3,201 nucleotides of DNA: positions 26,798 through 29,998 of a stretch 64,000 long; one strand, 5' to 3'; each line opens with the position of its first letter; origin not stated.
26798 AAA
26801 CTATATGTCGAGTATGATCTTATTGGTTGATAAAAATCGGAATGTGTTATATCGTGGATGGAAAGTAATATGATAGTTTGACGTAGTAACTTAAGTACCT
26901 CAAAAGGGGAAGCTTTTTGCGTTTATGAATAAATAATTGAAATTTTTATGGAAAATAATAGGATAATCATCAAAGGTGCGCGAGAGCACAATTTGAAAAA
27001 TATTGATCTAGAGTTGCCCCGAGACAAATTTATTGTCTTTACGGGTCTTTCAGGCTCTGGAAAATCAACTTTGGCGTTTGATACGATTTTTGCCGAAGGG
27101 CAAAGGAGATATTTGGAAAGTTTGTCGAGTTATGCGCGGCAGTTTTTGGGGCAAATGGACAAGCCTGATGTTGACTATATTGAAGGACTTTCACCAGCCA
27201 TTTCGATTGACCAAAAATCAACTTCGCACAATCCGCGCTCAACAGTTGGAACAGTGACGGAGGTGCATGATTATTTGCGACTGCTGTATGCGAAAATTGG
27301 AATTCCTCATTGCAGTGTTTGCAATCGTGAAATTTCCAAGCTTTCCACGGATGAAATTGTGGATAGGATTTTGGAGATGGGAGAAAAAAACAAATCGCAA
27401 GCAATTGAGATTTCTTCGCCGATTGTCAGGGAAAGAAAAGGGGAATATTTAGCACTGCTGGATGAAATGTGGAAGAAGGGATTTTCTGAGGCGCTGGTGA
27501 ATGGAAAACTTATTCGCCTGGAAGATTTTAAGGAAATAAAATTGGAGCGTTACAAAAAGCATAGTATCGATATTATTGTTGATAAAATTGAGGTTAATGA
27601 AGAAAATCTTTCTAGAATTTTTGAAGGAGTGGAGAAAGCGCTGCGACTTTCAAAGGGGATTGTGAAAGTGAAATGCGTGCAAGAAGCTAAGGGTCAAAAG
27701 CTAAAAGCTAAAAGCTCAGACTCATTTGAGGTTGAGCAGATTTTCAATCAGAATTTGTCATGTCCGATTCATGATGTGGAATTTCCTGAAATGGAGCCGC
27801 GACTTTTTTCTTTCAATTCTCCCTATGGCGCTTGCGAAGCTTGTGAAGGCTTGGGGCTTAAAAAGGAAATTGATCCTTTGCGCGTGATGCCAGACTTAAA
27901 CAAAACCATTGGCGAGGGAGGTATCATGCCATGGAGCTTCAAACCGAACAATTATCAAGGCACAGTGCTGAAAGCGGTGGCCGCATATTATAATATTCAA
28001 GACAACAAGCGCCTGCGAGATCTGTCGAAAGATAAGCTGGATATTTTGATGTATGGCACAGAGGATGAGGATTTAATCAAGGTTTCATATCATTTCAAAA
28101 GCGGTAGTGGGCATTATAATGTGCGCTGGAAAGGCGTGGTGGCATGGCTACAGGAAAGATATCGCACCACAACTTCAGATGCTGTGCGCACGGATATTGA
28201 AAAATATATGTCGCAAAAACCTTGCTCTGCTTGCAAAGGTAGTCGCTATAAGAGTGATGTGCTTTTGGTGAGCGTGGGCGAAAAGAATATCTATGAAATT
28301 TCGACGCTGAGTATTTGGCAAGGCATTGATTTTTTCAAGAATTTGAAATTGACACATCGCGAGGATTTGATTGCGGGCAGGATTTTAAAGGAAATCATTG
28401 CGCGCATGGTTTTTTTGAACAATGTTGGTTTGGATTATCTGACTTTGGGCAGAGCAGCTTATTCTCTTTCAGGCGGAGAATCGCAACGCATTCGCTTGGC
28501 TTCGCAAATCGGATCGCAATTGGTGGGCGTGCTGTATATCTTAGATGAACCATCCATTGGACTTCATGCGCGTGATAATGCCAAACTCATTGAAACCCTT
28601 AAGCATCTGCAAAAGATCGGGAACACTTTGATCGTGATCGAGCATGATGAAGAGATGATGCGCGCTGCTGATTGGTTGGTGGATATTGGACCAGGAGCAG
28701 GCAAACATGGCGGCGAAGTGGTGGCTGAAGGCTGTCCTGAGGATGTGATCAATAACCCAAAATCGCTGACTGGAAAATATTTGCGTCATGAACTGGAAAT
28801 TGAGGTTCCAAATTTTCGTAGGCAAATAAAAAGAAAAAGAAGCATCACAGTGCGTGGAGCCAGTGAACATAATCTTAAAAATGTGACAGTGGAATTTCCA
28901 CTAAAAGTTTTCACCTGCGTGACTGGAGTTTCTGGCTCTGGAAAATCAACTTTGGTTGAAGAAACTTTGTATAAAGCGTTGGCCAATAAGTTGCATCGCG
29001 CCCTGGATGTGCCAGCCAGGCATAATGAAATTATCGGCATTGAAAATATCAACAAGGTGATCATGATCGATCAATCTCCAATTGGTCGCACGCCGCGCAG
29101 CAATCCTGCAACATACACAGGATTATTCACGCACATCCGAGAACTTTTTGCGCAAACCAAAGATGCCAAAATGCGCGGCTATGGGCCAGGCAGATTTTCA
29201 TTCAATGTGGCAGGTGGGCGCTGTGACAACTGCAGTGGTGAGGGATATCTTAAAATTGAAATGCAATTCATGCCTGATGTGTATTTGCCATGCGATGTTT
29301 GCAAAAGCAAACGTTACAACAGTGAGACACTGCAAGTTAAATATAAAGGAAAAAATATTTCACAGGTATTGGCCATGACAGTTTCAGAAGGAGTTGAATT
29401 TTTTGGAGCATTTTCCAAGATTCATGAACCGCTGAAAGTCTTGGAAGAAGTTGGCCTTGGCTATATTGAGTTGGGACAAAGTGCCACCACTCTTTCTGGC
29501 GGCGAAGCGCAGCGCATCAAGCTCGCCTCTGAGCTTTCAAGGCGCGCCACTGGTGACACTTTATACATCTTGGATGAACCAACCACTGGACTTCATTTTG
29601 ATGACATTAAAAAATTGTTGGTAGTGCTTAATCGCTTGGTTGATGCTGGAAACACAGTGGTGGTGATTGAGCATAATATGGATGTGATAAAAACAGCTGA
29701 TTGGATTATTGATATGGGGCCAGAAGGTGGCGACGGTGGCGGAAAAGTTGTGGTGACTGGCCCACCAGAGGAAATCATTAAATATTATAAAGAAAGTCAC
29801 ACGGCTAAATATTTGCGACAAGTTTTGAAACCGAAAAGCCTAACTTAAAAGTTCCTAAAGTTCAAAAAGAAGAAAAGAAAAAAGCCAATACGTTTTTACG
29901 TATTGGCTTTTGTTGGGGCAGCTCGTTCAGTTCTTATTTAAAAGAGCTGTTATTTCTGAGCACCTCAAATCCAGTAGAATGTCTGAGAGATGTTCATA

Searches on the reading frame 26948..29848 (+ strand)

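Call 23: search_protein_families(library=ncbifam, proteins=[window:26948-29848:+])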
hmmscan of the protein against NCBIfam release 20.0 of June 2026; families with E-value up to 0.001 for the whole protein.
window:26948-29848:+ (966 aa): 176 families (the best 25 are shown)
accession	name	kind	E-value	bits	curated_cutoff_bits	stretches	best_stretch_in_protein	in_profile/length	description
NF001503.0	PRK00349.1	equivalog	0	1459.1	1147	1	2-961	2-942/943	excinuclease ABC subunit UvrA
TIGR00630.1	uvra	equivalog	0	1385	729.8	1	5-944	1-924/924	excinuclease ABC subunit UvrA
NF001885.0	PRK00635.1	equivalog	8e-196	653.2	3054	1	5-961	5-920/1809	excinuclease ABC subunit A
TIGR04521.1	ECF_ATPase_2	equivalog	1.2e-37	129.5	330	2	830-951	126-240/279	energy-coupling factor transporter ATPase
TIGR03608.1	L_ocin_972_ABC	subfamily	5.1e-34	117.5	254.85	2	826-923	113-206/206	putative bacteriocin export ABC transporter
NF040873.1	AztA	equivalog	5.5e-34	117.4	220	2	831-921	103-189/191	zinc ABC transporter ATP-binding protein AztA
TIGR02857.1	CydD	equivalog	1.7e-33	116.4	435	2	832-923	441-529/529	thiol reductant ABC exporter subunit CydD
TIGR04520.1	ECF_ATPase_1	equivalog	2.1e-32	112.7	315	2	831-947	120-227/269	energy-coupling factor transporter ATPase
TIGR02673.1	FtsE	equivalog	3.6e-29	102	264.85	2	830-916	120-202/214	cell division ATP-binding protein FtsE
NF010068.0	PRK13548.1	equivalog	2e-27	95.9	261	2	830-944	120-231/261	heme ABC transporter ATP-binding protein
TIGR00972.1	3a0107s01c2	equivalog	5.7e-27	94.6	343.2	2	841-957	137-244/248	phosphate ABC transporter ATP-binding protein PstB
NF008409.0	PRK11231.1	equivalog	9e-26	90.8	375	2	844-945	134-227/255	Fe(3+) dicitrate ABC transporter ATP-binding protein FecE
NF010155.0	PRK13634.1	equivalog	1.3e-25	90.3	413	2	489-634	128-264/290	energy-coupling factor ABC transporter ATP-binding protein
NF010153.0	PRK13631.1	equivalog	3.6e-25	88.6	463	2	830-944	158-264/320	cobalt transporter ATP-binding subunit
TIGR01166.1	cbiO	subfamily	1.8e-24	86.3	211.8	2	843-913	122-189/190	cobalt ABC transporter, ATP-binding protein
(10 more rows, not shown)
